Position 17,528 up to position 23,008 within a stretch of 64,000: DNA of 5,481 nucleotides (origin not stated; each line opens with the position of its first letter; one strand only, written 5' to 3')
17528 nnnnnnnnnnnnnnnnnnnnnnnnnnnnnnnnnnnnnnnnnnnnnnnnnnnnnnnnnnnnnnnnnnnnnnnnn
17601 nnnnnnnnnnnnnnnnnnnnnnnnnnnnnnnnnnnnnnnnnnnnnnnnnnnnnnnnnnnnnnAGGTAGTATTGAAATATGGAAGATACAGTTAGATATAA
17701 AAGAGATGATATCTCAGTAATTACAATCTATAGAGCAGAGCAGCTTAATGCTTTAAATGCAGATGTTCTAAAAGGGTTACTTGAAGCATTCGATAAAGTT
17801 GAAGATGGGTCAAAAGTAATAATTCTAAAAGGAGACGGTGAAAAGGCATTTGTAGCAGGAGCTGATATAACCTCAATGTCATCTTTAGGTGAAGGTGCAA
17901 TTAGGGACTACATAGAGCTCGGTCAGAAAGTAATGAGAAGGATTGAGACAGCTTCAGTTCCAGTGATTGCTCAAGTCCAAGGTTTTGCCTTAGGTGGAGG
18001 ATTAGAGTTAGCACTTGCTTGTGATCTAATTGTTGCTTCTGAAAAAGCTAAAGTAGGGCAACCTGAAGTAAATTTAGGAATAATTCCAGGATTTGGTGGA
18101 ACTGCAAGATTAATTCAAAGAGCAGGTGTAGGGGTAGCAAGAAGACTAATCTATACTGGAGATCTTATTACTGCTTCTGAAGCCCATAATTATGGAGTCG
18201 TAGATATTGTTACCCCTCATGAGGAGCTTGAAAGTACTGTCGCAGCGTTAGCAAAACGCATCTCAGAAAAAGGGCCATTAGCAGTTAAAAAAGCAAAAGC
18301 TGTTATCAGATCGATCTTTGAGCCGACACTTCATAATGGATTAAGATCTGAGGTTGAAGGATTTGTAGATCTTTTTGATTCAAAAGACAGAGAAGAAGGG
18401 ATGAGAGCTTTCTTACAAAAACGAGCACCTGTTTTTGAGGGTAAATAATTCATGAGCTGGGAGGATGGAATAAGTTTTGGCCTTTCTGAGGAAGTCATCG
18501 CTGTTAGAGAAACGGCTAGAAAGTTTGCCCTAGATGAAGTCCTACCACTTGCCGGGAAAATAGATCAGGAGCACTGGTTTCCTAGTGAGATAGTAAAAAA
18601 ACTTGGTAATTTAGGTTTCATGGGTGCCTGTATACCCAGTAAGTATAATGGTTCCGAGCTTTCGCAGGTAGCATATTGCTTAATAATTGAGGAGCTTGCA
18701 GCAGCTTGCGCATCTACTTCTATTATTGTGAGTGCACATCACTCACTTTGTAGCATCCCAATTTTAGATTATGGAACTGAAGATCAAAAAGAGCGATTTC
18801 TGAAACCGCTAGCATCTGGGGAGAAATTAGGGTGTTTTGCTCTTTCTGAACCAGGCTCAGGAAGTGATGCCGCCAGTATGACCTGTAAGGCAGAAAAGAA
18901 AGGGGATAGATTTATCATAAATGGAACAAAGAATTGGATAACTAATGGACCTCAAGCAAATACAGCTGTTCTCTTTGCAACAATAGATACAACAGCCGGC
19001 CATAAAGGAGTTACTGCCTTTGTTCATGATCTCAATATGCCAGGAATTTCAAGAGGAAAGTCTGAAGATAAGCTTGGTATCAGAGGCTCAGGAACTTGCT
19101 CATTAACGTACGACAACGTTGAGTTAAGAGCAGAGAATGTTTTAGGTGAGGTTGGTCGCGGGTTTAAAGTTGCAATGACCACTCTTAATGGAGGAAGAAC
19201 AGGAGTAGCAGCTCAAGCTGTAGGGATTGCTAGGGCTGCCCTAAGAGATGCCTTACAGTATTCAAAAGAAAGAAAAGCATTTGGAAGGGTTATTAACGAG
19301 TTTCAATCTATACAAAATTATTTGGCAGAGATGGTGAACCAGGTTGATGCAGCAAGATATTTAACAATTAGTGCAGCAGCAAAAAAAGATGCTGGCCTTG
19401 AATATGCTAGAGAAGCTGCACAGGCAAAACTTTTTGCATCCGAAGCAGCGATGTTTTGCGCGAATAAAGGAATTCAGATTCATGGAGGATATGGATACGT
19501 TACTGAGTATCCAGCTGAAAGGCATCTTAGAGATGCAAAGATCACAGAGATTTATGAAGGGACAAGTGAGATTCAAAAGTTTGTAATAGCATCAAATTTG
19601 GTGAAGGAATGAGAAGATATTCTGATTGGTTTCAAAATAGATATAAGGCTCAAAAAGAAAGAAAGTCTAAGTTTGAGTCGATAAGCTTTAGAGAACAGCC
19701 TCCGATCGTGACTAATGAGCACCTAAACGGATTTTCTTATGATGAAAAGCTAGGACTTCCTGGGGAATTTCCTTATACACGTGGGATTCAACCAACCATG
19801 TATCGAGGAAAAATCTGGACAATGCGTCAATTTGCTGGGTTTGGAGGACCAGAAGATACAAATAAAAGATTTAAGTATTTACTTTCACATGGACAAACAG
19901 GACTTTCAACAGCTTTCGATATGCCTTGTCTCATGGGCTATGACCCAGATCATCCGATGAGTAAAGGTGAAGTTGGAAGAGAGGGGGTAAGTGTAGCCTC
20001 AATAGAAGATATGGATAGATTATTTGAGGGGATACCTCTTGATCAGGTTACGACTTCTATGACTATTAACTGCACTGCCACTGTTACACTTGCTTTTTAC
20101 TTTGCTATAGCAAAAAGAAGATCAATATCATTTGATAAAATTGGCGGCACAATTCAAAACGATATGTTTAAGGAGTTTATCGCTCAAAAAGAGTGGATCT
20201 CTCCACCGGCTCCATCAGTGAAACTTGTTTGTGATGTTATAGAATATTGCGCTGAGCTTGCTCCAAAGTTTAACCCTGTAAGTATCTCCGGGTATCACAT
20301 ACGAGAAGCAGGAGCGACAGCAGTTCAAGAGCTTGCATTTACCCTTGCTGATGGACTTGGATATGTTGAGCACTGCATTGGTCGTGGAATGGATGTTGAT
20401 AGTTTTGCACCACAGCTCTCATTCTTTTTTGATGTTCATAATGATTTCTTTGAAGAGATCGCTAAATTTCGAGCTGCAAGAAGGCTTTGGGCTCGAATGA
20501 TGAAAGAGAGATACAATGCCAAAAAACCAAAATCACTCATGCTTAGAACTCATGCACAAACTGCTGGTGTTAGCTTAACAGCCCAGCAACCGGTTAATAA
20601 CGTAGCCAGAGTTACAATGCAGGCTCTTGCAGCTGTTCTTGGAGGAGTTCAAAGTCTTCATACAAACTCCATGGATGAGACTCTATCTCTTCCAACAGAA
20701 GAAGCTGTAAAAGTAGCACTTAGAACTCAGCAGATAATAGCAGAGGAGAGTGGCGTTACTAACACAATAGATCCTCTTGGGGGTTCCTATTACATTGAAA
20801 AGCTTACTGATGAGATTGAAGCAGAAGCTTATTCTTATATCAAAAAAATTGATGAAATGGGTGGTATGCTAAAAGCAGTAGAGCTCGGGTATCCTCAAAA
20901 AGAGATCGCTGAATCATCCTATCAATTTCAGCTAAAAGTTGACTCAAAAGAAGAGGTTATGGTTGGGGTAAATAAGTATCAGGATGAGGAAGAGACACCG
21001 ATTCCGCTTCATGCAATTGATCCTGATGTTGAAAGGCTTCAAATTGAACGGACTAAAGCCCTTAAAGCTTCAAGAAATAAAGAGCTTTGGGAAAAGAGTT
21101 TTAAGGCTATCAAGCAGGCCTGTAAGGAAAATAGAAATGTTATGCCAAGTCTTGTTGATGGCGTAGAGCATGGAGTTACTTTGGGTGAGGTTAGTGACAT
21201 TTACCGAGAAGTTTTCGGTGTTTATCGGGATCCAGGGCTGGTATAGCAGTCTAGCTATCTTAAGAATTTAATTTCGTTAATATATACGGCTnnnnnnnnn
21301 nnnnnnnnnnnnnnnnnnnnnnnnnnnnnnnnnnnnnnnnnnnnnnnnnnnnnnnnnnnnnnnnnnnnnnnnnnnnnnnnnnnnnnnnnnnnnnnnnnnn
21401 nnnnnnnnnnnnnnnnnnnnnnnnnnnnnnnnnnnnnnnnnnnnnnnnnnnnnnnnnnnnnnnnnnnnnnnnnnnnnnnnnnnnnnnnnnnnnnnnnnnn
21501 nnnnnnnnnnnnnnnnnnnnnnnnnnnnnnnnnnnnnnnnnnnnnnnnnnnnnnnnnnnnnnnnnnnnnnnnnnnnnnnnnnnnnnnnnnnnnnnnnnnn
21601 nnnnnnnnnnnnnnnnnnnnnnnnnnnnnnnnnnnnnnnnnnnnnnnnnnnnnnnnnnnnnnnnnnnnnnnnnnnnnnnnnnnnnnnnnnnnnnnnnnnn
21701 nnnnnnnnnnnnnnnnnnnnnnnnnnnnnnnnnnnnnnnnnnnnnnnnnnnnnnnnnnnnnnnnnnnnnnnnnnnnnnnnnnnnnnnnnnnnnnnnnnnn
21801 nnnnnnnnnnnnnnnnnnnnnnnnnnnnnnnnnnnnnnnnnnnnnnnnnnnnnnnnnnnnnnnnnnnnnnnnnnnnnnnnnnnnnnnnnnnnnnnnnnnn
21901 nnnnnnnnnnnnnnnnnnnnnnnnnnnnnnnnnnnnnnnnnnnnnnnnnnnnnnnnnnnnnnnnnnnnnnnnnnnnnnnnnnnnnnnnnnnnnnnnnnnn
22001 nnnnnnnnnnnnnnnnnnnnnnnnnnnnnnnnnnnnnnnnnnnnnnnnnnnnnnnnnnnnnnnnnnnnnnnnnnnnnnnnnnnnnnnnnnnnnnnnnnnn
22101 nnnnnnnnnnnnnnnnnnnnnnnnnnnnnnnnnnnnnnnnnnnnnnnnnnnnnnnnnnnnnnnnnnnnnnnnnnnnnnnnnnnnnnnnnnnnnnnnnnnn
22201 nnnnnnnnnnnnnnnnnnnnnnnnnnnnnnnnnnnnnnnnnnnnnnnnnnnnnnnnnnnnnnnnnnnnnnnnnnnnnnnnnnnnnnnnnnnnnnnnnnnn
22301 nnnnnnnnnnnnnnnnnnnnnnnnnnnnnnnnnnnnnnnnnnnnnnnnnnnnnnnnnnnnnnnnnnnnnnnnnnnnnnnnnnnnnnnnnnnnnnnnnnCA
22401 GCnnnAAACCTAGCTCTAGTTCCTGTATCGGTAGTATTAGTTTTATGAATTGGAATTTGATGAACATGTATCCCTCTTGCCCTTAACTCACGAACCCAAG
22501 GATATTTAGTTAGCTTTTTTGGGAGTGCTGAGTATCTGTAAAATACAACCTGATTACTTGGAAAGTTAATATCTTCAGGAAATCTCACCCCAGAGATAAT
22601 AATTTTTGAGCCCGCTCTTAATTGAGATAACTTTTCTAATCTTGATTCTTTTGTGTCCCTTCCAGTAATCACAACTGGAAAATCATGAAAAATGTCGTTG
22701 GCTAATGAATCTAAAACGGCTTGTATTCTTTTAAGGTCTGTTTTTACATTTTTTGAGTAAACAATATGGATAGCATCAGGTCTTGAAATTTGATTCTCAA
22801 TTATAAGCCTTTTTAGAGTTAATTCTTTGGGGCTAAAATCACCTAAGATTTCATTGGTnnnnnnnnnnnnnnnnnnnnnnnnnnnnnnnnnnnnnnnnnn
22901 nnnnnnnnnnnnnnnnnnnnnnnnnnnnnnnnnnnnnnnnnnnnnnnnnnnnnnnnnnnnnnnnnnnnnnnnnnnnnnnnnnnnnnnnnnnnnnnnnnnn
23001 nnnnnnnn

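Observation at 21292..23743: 2.6 kb pair of convergent orphan genes (methyltransferase-fold protein plus 446-aa unknown) inserted between the two halves of a split methylmalonyl-CoA-mutase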

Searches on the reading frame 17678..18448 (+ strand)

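Call 3: search_protein_families(library=pfam, proteins=[window:17678-18448:+], max_evalue=0.1)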
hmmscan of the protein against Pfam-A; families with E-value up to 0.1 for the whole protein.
window:17678-18448:+ (256 aa): 4 families
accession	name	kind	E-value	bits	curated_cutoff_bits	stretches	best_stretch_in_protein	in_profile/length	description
PF00378.25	ECH_1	-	7.6e-63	212.6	27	1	11-255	5-250/251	Enoyl-CoA hydratase/isomerase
PF16113.10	ECH_2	-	5.6e-34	118.6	27.2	1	13-194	2-187/335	Enoyl-CoA hydratase/isomerase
PF25145.1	NfeD1b_N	-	0.0045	17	40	1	80-131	46-97/189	NfeD1b, N-terminal domain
PF01343.23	Peptidase_S49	-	0.089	13.2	24.9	0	92-153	5-62/154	Peptidase family S49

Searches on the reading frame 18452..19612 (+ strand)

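Call 3: search_protein_families(library=pfam, proteins=[window:18452-19612:+], max_evalue=0.1)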
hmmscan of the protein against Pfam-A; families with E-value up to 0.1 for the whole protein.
window:18452-19612:+ (386 aa): 4 families
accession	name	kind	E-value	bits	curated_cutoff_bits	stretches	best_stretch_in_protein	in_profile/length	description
PF00441.29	Acyl-CoA_dh_1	-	1.7e-46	158.5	22.4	1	235-383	1-149/150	Acyl-CoA dehydrogenase, C-terminal domain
PF02771.21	Acyl-CoA_dh_N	-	9.6e-37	126.3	22.9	1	12-124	1-113/113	Acyl-CoA dehydrogenase, N-terminal domain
PF02770.24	Acyl-CoA_dh_M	-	1.7e-24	86.3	33.3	1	128-223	1-97/97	Acyl-CoA dehydrogenase, middle domain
PF08028.16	Acyl-CoA_dh_2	-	2.1e-22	80.3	22.7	1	251-372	2-133/134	Acyl-CoA dehydrogenase, C-terminal domain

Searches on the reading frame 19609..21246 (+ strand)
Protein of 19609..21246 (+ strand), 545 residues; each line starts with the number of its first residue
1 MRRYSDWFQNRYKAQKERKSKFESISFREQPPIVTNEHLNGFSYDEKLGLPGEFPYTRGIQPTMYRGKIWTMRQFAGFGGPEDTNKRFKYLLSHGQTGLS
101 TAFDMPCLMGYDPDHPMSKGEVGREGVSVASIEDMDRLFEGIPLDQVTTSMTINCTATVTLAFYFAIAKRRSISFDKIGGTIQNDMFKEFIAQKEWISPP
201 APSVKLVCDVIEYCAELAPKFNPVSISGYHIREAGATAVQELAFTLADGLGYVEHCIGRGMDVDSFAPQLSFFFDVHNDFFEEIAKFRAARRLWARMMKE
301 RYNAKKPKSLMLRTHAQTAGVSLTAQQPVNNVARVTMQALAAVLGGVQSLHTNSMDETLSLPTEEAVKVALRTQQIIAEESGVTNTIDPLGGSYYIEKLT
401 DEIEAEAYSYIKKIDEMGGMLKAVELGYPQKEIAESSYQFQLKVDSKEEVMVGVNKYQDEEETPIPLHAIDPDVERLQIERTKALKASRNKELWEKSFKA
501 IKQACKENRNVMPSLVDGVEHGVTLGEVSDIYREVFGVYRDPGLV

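Call 3: search_protein_families(library=pfam, proteins=[window:19609-21246:+], max_evalue=0.1)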
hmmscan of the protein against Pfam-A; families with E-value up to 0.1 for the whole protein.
window:19609-21246:+ (545 aa): 1 family
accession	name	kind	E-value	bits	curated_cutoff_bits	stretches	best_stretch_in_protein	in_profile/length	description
PF01642.28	MM_CoA_mutase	-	1.2e-219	730.5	22.1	1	34-537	12-512/512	Methylmalonyl-CoA mutase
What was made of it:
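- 19609..21246 (+): Large (catalytic) subunit of a split B12-dependent acyl-CoA mutase, ICM/HCM-like. It forms the left border of the insert. PF01642 E 1.2e-219 (call 3).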

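Call 4: search_protein_families(library=ncbifam, proteins=[window:19609-21246:+], max_evalue=0.1)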
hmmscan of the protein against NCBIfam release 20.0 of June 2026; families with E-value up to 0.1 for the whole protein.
window:19609-21246:+ (545 aa): 4 families
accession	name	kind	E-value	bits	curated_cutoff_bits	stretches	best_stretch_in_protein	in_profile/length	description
TIGR00641.1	acid_CoA_mut_N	subfamily_domain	1.2e-225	749.8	303.8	1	41-542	21-525/528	methylmalonyl-CoA mutase N-terminal domain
NF006944.0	PRK09426.1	equivalog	6.1e-186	619.5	876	1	21-540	34-552/721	methylmalonyl-CoA mutase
NF045497.1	IsobCoAmut_IcmF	equivalog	1.8e-106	357.1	1500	1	43-540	548-1073/1076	fused isobutyryl-CoA mutase/GTPase IcmF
TIGR00642.1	mmCoA_mut_beta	equivalog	1.7e-56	191.7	617.25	2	131-459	127-452/620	methylmalonyl-CoA mutase small subunit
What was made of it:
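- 19609..21246 (+): TIGR00641 749.8 bits against a 303.8 cut-off; the MCM equivalog NF006944 scores 619 bits, below its 876 cut-off (call 4).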

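Call 20: find_related_loci(query=window:19609-21246:+, collection=genome_contigs, flank=8000)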
Query window:19609-21246:+ (545 aa) in genome_contigs; peptide patterns used: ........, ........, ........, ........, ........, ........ (x = any residue, [..] = any of these).
600 stretches matched a pattern (row limit reached: there are more); 589 encode a relative of the query (tblastn E <= 1e-3); the best 80 are kept; 80 distinct loci.
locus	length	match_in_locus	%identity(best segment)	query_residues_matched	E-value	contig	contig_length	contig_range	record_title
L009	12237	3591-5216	70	5-545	0e+0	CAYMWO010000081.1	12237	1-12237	MAG TPA_asm: uncultured Bdellovibrionales bacterium isolate SRP173033_co1_12 genome assembly, contig: NODE_11370_length_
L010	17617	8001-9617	65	6-543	0e+0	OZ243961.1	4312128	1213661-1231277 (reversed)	MAG: uncultured Candidatus Binatia bacterium isolate c3ca01ca-9b7f-48ee-8e12-6a9662520b33 genome assembly, chromosome: 1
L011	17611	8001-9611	64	6-543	0e+0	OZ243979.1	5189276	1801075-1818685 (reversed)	MAG: uncultured Candidatus Binatia bacterium isolate 1ea5a42d-c5b0-4d9d-a207-f079449ea76f genome assembly, chromosome: 1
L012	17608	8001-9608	63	6-542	0e+0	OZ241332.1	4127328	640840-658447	MAG: uncultured Candidatus Binatia bacterium isolate ce7e85d1-9959-44a0-99a7-1c122dec4f51 genome assembly, chromosome: 1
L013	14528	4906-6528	63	6-542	0e+0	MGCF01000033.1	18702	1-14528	MAG: Candidatus Rokubacteria bacterium RIFCSPLOWO2_02_FULL_73_56 rifcsplowo2_02_scaffold_14530, whole genome shotgun seq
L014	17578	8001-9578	64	17-542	0e+0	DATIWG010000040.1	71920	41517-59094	MAG TPA_asm: Nitrosotalea sp. isolate SMAG_U15217 k141_3231126, whole genome shotgun sequence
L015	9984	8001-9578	65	16-542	0e+0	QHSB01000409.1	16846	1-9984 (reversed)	MAG: Candidatus Rokuibacteriota bacterium isolate AR40 14_0903_16_30cm_scaffold_4815_curated, whole genome shotgun seque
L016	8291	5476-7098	62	1-543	0e+0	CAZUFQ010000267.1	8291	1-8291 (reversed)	MAG TPA_asm: uncultured Enterobacteriaceae bacterium isolate binchicken_co185_61 genome assembly, contig: NODE_15867_len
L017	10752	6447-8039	63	15-545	0e+0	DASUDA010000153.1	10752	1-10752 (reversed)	MAG TPA_asm: bacterium isolate SMAG_U1312 k141_1456731, whole genome shotgun sequence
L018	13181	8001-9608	64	5-545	0e+0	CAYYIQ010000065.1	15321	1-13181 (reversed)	MAG TPA_asm: uncultured Bdellovibrionales bacterium isolate SRP118108_co5_9 genome assembly, contig: NODE_3749_length_15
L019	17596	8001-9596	63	11-542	0e+0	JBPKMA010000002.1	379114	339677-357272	MAG: Nitrospiraceae bacterium isolate QQ_201912_bins_196 QQ_201912_bins_196_scaffold_2, whole genome shotgun sequence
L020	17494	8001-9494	65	49-545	0e+0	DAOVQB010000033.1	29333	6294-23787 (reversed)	MAG TPA_asm: Candidatus Eisenbacteria bacterium isolate CSMAG_1564 CSMAG_1564_k141_1577523_length_29333_cov_18.9750, who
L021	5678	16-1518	67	45-544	0e+0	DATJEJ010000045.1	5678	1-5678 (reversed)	MAG TPA_asm: Candidatus Omnitrophota bacterium isolate SMAG_U15430 k141_5632931, whole genome shotgun sequence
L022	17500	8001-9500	67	46-545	0e+0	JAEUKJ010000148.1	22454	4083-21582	MAG: Deltaproteobacteria bacterium isolate new MAG-92 k141_1556093, whole genome shotgun sequence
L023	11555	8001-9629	61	1-544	0e+0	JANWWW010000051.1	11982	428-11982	MAG: Deltaproteobacteria bacterium isolate SKYG31 NODE_51_length_11982_cov_10.277530, whole genome shotgun sequence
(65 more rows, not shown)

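Call 68: search_protein_families(library=ncbifam, proteins=[L009:5326-6993:+], max_evalue=0.1)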
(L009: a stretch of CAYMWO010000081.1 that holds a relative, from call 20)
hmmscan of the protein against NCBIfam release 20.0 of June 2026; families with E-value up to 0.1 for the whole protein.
L009:5326-6993:+ (555 aa): 2 families
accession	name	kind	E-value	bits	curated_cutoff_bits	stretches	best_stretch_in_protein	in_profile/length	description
NF009784.2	PRK13279.1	equivalog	3.5e-31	108.4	567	1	7-365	7-334/539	lipid IV(A) 4-amino-4-deoxy-L-arabinosyltransferase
NF005030.0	PRK06439.1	equivalog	0.011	15.8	121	1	358-403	18-65/72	NADH dehydrogenase subunit J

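Call 76: search_solved_structures(query=window:19609-21246:+, max_evalue=1e-30)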
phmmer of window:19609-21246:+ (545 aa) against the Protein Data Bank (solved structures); distinct sequences matched with E-value up to 1e-30: 9.
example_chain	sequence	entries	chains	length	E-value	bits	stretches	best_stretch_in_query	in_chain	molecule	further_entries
4r3u_A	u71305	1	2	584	2.5e-167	561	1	13-542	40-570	2-hydroxyisobutyryl-CoA mutase large subunit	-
8gju_J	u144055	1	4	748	5.3e-144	484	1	48-540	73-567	Methylmalonyl-CoA mutase, mitochondrial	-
2xij_A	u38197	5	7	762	5.6e-144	483.9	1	48-540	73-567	METHYLMALONYL-COA MUTASE, MITOCHONDRIAL | Methylmalonyl-CoA mutase, mitochondrial precursor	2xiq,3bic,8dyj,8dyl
6oxc_A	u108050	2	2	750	1.5e-130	439.6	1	50-540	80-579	Methylmalonyl-CoA mutase large subunit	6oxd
5req_A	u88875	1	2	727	2.2e-129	435.8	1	51-539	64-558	PROTEIN (METHYLMALONYL-COA MUTASE ALPHA-SUBUNIT)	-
1req_A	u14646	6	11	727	5.7e-129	434.4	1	51-539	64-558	METHYLMALONYL-COA MUTASE | PROTEIN (METHYLMALONYL-COA MUTASE)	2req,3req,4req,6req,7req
1e1c_A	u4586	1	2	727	1.4e-127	429.8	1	51-539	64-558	METHYLMALONYL-COA MUTASE ALPHA CHAIN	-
4xc6_A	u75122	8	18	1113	6.7e-84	285.7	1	168-540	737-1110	Isobutyryl-CoA mutase fused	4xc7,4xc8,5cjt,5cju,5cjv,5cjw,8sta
8ssl_A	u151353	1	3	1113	6.7e-84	285.7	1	168-540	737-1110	Fused isobutyryl-CoA mutase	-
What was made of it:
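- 19609..21246 (+): Best solved relative is HcmA 4r3u at 561 bits (call 76).
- On Methylmalonyl-CoA mutase proper (flanking genes): The best solved relative is HcmA (call 76).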

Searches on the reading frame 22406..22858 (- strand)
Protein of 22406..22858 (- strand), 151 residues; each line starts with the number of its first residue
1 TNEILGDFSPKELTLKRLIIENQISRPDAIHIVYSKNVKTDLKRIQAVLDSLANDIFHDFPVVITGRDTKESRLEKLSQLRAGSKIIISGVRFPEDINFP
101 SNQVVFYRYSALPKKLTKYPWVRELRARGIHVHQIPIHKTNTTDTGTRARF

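Call 90: search_solved_structures(query=A6, max_evalue=10, show_alignments=3)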
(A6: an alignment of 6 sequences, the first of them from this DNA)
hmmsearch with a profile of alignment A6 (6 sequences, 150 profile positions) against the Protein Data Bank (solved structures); distinct sequences matched with E-value up to 10: 3.
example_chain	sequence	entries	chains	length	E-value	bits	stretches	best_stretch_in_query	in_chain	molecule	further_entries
7pu7_A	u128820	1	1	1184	0.21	14.7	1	50-125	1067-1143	DNA polymerase III subunit alpha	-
3icc_A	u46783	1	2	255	0.74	12.9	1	54-134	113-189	Putative 3-oxoacyl-(acyl carrier protein) reductase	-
2pd2_A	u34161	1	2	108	0.97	12.5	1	19-90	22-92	Hypothetical protein ST0148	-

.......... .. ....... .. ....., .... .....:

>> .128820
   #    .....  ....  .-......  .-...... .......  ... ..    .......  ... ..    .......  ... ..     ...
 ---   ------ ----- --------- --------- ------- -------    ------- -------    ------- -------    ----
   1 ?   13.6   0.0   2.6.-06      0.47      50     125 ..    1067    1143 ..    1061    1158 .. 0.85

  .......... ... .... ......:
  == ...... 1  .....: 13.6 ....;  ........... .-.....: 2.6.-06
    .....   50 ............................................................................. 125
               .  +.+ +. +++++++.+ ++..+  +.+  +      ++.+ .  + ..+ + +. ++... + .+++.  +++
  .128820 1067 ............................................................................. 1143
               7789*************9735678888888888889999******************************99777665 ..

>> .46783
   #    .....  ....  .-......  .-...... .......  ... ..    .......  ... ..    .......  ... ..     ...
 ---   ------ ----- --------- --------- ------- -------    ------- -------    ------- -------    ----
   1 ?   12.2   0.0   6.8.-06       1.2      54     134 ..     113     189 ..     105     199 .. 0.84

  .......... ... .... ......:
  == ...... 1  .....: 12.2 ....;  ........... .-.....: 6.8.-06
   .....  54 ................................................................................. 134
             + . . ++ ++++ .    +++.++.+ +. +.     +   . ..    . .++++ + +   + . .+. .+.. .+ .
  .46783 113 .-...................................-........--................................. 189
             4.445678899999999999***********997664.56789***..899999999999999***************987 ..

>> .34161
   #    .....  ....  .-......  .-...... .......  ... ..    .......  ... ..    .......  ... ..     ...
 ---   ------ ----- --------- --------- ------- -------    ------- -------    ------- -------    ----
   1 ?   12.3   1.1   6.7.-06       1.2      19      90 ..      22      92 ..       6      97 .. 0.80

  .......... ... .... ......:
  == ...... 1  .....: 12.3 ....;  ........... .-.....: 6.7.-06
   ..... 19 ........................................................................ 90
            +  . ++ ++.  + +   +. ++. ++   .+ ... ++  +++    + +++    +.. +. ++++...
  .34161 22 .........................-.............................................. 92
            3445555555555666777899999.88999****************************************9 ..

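Call 91: search_protein_families(library=pfam, alignment_id=A6, max_evalue=10)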
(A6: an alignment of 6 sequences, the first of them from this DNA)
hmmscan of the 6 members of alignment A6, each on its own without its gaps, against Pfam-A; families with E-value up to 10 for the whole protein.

A. member 1, seq(151 aa): 1 family
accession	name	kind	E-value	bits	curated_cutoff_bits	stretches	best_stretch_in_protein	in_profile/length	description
PF19016.5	DUF5745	-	0.1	12.9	27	1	38-58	10-30/59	Domain of unknown function (DUF5745)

B. families by the number of members that match (of 6 scanned): 4 families
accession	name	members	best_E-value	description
PF00534.26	Glycos_transf_1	2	0.014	Glycosyl transferases group 1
PF00271.37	Helicase_C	2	0.1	Helicase conserved C-terminal domain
PF19016.5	DUF5745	1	0.1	Domain of unknown function (DUF5745)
PF17655.7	IRK_C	1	0.14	Inward rectifier potassium channel C-terminal domain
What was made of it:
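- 22448..22831 (-): C-terminal domain of ORF446 (residues about 305-432), a RecA-like lobe resembling domain 2 of SF2 helicases and translocases. Sequence-level support is not significant: Pfam Helicase_C reaches E 0.1 in 2 of 6 members (call 91).
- On SF2 helicase (ORF446): However, the model is of low to moderate confidence, and Pfam Helicase_C reaches only E 0.1 in 2 of 6 members (call 91).
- Closest known: C-terminal RecA-like lobe. Different: Pfam Helicase_C is not significant (call 91).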
